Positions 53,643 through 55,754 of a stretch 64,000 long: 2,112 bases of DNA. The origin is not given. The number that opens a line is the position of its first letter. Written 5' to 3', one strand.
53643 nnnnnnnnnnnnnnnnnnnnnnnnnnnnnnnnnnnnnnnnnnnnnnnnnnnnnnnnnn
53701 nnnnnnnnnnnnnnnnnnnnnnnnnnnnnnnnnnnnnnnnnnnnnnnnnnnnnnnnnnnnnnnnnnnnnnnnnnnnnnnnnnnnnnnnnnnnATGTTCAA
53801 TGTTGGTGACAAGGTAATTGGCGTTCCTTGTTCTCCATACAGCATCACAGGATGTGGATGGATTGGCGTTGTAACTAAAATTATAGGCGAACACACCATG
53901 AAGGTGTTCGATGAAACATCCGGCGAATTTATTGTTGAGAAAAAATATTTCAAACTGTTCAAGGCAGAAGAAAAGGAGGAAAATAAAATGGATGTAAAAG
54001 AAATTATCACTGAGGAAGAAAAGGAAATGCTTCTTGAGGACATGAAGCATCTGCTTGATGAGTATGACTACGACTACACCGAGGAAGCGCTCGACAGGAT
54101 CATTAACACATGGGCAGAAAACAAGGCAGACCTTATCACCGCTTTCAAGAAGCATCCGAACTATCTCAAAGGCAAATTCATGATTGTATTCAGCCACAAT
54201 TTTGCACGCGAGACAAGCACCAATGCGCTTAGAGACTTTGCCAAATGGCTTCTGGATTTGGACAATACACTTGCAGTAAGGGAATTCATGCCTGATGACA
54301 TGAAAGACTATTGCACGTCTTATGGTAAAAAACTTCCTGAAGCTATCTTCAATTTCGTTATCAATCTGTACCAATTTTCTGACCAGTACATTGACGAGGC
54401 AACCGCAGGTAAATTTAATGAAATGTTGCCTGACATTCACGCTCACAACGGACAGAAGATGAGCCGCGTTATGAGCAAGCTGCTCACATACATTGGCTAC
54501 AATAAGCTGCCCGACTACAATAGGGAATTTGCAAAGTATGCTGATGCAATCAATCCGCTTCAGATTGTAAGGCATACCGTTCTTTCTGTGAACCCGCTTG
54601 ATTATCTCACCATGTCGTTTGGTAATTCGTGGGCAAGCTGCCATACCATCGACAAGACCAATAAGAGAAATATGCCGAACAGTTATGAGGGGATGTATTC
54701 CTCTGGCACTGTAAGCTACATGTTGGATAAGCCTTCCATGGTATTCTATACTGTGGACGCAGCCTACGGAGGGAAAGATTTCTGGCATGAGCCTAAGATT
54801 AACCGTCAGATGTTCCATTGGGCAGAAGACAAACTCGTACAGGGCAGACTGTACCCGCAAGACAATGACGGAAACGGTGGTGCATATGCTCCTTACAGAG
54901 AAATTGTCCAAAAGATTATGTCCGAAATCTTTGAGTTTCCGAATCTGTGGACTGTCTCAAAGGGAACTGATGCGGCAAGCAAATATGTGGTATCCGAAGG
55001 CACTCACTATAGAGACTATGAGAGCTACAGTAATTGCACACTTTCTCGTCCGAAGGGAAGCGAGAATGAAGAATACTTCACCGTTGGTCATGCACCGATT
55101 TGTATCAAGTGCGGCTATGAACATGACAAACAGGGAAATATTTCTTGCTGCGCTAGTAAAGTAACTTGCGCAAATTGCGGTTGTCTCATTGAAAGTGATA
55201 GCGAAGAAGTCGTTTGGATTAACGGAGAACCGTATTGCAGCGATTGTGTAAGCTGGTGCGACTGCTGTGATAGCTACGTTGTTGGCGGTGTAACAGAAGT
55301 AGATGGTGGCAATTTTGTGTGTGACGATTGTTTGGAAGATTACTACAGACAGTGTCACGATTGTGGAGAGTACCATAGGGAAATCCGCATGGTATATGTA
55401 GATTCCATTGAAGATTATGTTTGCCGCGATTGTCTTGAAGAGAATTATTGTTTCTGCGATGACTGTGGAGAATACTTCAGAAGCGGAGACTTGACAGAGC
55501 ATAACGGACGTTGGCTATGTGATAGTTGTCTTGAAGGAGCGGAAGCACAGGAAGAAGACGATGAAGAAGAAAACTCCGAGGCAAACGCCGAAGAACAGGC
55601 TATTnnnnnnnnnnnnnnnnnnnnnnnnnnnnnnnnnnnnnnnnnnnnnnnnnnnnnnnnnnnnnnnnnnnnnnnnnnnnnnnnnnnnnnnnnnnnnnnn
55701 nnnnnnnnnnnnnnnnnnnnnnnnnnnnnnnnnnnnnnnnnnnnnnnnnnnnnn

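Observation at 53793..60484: Two large paralogues share an unrecognised NP(L/I)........-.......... core, and they bracket a peptidase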

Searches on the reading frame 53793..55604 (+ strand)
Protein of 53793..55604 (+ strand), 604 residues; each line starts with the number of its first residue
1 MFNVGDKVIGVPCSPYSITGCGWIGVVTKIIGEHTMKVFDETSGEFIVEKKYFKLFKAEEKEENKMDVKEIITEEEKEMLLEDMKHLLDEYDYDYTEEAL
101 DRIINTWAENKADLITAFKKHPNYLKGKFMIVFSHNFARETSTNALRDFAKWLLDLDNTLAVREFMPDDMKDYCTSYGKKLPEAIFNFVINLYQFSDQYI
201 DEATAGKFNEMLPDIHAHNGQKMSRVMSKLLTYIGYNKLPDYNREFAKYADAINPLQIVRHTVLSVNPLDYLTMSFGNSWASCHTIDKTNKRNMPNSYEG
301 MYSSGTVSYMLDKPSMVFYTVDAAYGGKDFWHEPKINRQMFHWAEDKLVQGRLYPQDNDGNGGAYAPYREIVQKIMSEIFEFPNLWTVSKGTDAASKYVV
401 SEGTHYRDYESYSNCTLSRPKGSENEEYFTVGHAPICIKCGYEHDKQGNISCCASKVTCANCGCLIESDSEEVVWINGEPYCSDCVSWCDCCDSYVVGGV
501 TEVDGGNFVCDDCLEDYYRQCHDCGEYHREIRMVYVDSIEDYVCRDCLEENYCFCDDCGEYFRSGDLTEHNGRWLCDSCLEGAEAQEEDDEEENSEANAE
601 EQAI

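Call 4: search_protein_families(library=pfam, proteins=[window:53793-55604:+], max_evalue=1)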
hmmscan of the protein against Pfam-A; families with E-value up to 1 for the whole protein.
window:53793-55604:+ (604 aa): 1 family
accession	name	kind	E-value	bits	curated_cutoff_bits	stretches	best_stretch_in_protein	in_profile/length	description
PF18439.7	zf_UBZ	-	0.17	12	25.6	1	553-571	3-21/32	Ubiquitin-Binding Zinc Finger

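Call 5: search_protein_families(library=phrogs, proteins=[window:53793-55604:+], max_evalue=0.01)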
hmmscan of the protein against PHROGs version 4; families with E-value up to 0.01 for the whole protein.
window:53793-55604:+ (604 aa): 2 families
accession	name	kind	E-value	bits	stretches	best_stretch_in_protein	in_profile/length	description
phrog_29713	-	unknown function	4.4e-06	26.4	1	213-345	143-261/623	-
phrog_19517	-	unknown function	0.0025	18.1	0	520-582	257-316/320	-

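Call 6: search_protein_families(library=ncbifam, proteins=[window:53793-55604:+], max_evalue=1)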
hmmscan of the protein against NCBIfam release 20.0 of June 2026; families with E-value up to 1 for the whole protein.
window:53793-55604:+ (604 aa): 1 family
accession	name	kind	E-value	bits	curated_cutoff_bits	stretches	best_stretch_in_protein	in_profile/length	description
NF002176.0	PRK01022.1-4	equivalog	0.013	15.8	202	1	54-112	5-61/166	hypothetical protein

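Call 7: search_protein_families(library=padloc, proteins=[window:53793-55604:+], max_evalue=1)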
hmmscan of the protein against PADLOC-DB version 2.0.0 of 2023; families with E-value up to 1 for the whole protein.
window:53793-55604:+ (604 aa): 0 families

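Call 8: search_solved_structures(query=window:53793-55604:+, max_evalue=10)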
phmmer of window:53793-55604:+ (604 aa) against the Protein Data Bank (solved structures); distinct sequences matched with E-value up to 10: 6.
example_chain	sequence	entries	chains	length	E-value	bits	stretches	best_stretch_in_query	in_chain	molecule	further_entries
6b65_A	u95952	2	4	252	0.11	14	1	154-210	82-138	Fructose-1,6-bisphosphatase/inositol-1-monophosphatase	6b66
2l43_A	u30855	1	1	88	0.16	13.5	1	462-525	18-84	Histone H3.3,LINKER,Bromodomain-containing protein 1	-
6b64_A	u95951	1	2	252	0.19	13.2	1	155-210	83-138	Fructose-1,6-bisphosphatase/inositol-1-monophosphatase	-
1lbv_A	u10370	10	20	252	0.19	13.2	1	155-210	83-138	fructose 1,6-bisphosphatase/inositol monophosphatase | Fructose-1,6-bisphosphatase/inositol-1-monophosphatase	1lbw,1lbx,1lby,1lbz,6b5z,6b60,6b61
2ku3_A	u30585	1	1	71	0.59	11.6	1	464-518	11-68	Bromodomain-containing protein 1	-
2yt5_A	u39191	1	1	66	0.78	11.2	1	502-548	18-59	Metal-response element-binding transcription factor 2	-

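Call 12: find_homologous_proteins(query=A1, max_evalue=0.001)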
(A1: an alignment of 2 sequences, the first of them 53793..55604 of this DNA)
Query A1 (2 sequences) (604 aa, profile of the alignment): 1635 proteins with E <= 0.001 among 5252 candidates; the best 120 are listed.
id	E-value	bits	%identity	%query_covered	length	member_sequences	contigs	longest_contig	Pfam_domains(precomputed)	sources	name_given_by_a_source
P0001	0.0e+0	1179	97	100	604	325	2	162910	-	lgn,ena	-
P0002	0.0e+0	1045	86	100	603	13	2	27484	-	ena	-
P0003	0.0e+0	1027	32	64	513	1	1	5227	-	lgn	-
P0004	0.0e+0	1018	32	64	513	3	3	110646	-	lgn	-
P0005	0.0e+0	1013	32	64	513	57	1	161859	-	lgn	-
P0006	7.0e-292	988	78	96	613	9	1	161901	-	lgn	-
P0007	1.8e-278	944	33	61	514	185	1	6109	-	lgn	-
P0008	3.4e-264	897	72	97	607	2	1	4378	-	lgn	-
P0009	1.7e-259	881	72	97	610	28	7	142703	-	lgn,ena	-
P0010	6.6e-257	872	77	91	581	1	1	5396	-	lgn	-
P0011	8.8e-248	842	33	64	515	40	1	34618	-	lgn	-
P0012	2.2e-247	841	68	96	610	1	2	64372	-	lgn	-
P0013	9.1e-247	839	32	64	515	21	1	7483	-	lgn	-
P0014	3.4e-246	837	68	97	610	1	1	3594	-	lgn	-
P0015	6.7e-245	833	68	97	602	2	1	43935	-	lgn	-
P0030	2.6e-231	788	33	64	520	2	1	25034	-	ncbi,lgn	-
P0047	1.7e-221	755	63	98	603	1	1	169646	-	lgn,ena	-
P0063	1.1e-217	743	63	97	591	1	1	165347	-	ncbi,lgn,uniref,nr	ncbi:MAG: hypothetical protein SO471_07870 [Anaerobutyricum hallii]|uniref:hypothetical protein n=1 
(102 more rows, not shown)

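Call 36: find_encoding_contigs(protein=P0047, flank=8000, max_places=2)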
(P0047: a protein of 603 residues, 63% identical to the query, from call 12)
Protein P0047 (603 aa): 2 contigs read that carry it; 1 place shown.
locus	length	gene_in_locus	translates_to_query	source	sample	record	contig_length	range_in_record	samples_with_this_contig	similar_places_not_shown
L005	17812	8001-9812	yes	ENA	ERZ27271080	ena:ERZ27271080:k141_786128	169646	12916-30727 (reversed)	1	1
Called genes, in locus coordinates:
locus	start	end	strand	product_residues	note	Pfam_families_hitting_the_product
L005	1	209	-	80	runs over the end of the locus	-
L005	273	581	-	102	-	-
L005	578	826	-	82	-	PF13730:HTH_36 (faint), PF12802:MarR_2 (weak)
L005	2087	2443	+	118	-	-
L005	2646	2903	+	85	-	-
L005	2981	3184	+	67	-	-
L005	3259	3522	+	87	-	-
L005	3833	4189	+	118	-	-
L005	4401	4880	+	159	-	-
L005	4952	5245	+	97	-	-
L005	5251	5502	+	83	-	-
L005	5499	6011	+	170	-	-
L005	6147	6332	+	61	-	-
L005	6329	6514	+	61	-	-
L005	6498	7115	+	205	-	-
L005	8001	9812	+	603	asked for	-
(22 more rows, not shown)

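Call 47: search_protein_families(library=pfam, alignment_id=A3, max_evalue=0.001)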
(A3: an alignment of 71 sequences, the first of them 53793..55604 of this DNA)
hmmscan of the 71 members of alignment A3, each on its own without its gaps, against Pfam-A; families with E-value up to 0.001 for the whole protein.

A. member 1, window:53793-55604:+ (604 aa): 0 families

B. families by the number of members that match (of 71 scanned): 5 families
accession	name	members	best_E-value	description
PF00213.23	OSCP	1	0.00028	ATP synthase delta (OSCP) subunit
PF08271.17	Zn_Ribbon_TF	1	0.00033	TFIIB zinc-binding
PF13248.11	Zn_ribbon_3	1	0.00045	zinc-ribbon domain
PF18912.6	DZR_2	1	0.00068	Double zinc ribbon domain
PF02069.22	Metallothio_Pro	1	0.00075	Prokaryotic metallothionein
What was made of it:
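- No Pfam GNAT hit appears in 71 members (call 47).
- Tried and rejected: Informative domain fusions: among 71 diverse, mostly long members only zinc ribbons appear (call 47).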

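Call 86: predict_structure(alignment_id=A5)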
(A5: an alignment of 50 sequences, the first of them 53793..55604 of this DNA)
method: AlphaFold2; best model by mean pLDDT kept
length: 604 residues; sequences in the alignment: 50
mean_pLDDT: 83.6   pTM: 0.56
mean pLDDT of the five models: 83.6, 83.2, 82.9, 81.6, 81.1
residues with pLDDT >= 90: 206; 70-90: 321; 50-70: 65; < 50: 12
segments of 3 or more residues with pLDDT < 50: 59-64, 601-604
pLDDT, mean of each block of 10 residues (from residue 1): 87 69 85 91 84 73 61 93 94 91 95 94 92 73 85 93 93 92 92 84 90 86 89 93 86 68 93 77 79 67 87 93 78 85 91 64 68 93 88 77 74 75 85 90 84 77 77 84 90 89 88 90 88 82 87 88 86 88 82 58 47
secondary structure, 60 per line:
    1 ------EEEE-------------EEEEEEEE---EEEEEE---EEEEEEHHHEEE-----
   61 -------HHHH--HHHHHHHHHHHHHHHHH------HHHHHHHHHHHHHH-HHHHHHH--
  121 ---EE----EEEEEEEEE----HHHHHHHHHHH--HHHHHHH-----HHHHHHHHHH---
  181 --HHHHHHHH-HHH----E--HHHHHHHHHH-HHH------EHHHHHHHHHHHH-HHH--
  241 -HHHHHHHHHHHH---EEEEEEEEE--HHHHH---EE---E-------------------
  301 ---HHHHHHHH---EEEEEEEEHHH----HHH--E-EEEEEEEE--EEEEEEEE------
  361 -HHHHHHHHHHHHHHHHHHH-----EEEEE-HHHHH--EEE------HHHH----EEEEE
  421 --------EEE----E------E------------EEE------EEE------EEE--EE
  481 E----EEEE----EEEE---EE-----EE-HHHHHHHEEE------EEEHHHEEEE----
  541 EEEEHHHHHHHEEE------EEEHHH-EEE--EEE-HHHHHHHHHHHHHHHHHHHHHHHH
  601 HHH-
elements in order: E7-10 E24-31 E35-40 E44-49 E53-55 H68-71 H74-90 H97-110 H112-118 E130-138 H143-153 H156-162 H168-177 H183-190 H202-211 H223-234 H242-253 E257-265 H268-272 H304-311 E315-322 E337-344 E347-354 H362-380 E386-390 H392-396 E399-401 H408-411 E416-420 E429-431 E456-458 E465-467 E474-476 E479-481 E486-489 E494-497 H511-517 E518-520 E527-529 E533-536 E541-544 H545-551 E552-554 E561-563 E568-570 E573-575 H577-603
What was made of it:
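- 53793..55607 (+): P1: 604-aa member of the unnamed core family, the peptidase-linked copy. AF2 full-length model has pLDDT 83.6 (call 86).
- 53793..53957 (+): P1 residues 1-55: small five-stranded beta-barrel (Tudor/SH3-like), a lineage-specific add-on. Strands at 7-10, 24-31, 35-40, 44-49 and 53-55 (call 86).
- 55521..55604 (+): P1 residues 577-604: acidic C-terminal helix. Helix 577-603 (call 86).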

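Call 88: fold_search(model_id=the predicted structure, library=pdb)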
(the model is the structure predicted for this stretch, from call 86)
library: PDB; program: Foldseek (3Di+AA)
matches with E <= 10: 672; with E <= 0.001: 1
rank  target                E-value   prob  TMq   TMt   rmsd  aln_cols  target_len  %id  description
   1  2xjy_A                4.2e-04  1.00  0.10  0.30  10.8       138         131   20  Crystal structure of the LMO2:LDB1-LID complex, P21 crystal form (released 2010-07-21)
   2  7d2t_B                1.3e-03  0.99  0.11  0.30   9.4       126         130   18  Crystal structure of Rsu1/PINCH1_LIM45C complex (released 2021-02-24)
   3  1b8t_MODEL_1_A        3.6e-03  0.97  0.07  0.18  73.4       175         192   15  SOLUTION STRUCTURE OF THE CHICKEN CRP1 (released 1999-05-06)
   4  2dx1                  4.1e-03  0.23  0.08  0.12  33.0       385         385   12  Crystal structure of RhoGEF protein Asef (released 2007-01-02)
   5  2xjz_A                4.8e-03  0.93  0.09  0.24  11.2       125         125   18  Crystal structure of the LMO2:LDB1-LID complex, C2 crystal form (released 2010-07-21)
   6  2pz1                  5.4e-03  0.23  0.08  0.12  33.2       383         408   12  Crystal Structure of Auto-inhibited Asef (released 2007-08-21)
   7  2xjz_B                5.7e-03  0.97  0.10  0.29  10.9       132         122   18  Crystal structure of the LMO2:LDB1-LID complex, C2 crystal form (released 2010-07-21)
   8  7lt9_B                8.0e-03  0.96  0.10  0.27  10.2       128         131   16  Crystal structure of Ras suppressor-1 in complex with PINCH-1 LIM4-5 domains (released 2021-04-28)
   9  2xjz_E                8.0e-03  0.93  0.09  0.26  11.4       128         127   19  Crystal structure of the LMO2:LDB1-LID complex, C2 crystal form (released 2010-07-21)
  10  2xqn_T                1.6e-02  0.90  0.10  0.26  10.4       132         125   20  Complex of the 2nd and 3rd LIM domains of TES with the EVH1 DOMAIN of MENA and the N-Terminal domain of actin-like pro (released 2011-01-26)
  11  2ypa_C                1.7e-02  0.90  0.09  0.29  11.4       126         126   21  Structure of the SCL:E47:LMO2:LDB1 complex bound to DNA (released 2013-07-31)
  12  2rgt_A                2.4e-02  0.97  0.12  0.35   9.7       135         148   18  Crystal Structure of Lhx3 LIM domains 1 and 2 with the binding domain of Isl1 (released 2008-08-12)
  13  2xjz_C                2.5e-02  0.85  0.08  0.26   9.4       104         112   18  Crystal structure of the LMO2:LDB1-LID complex, C2 crystal form (released 2010-07-21)
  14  3oym_A                2.8e-02  1.00  0.08  0.12   4.6        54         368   20  Crystal structure of the PFV N224H mutant intasome bound to manganese (released 2010-11-17)
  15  5frm_A                2.8e-02  1.00  0.08  0.12   4.7        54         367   20  Crystal structure of the Prototype Foamy Virus (PFV) intasome in complex with magnesium and the INSTI XZ384 (compound  (released 2016-02-17)
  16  9y6s_4L               4.9e-02  0.96  0.07  0.25   8.5        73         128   26  96-nm repeat of the Leishmania tarentolae doublet microtubule (released 2025-12-17)
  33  9kn9_A                1.4e-01  0.96  0.08  0.30   4.0        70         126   20  NSD2-PWWP1 domain bound with compound 1. (released 2025-11-26)
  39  9rtt_Z                1.6e-01  1.00  0.08  0.09   2.1        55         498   25  Activated Elongation Complex with IWS1 and ELOF1 (released 2025-09-03)
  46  9kn9_B                1.8e-01  0.77  0.08  0.31  11.5        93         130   20  NSD2-PWWP1 domain bound with compound 1. (released 2025-11-26)
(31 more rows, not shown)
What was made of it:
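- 53793..53957 (+): Foldseek matches: PHF1 and PHF20 Tudor domains (TM 0.76-0.78, rmsd about 2.2 A) and Lyn SH3 (TM 0.67) (call 88).
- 55086..55517 (+): P1 residues 432-575: array of CxxC zinc ribbons (LIM-like tandem zinc fingers). The first knuckle (C437/C440) is universal; the rest vary. Foldseek matches LMO2 2xjy_A (E 4e-4) and PINCH 7d2t_B (E 1.3e-3) (call 88).
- On Any solved structure (core): The same holds for the full-length model (call 88).
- On SH3-like/Tudor small beta-barrel (P1 N-terminus): Calls 86 and 88: TM 0.67-0.78 on the target and rmsd about 2.2 A over about 56 residues.
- On LIM-like tandem zinc fingers (P1 C-terminus): Foldseek gives LMO2 at E 4e-4 with probability 1.00 (call 88).
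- Closest known: LIM domains and Tudor/SH3-like barrels. Same: Fold-level matches: LMO2 and PINCH at E 4e-4 to 1e-3, and PHF1/PHF20 Tudor domains at TM 0.76-0.78 (call 88).
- Checked: The P1 N-terminus is predicted as a five-stranded beta-barrel that matches Tudor/SH3-type folds (calls 86, 88).
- LIM-like and Tudor/SH3-like modules suggest macromolecular partners (call 88). Protein-interaction-type modules sit at both ends (call 88).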
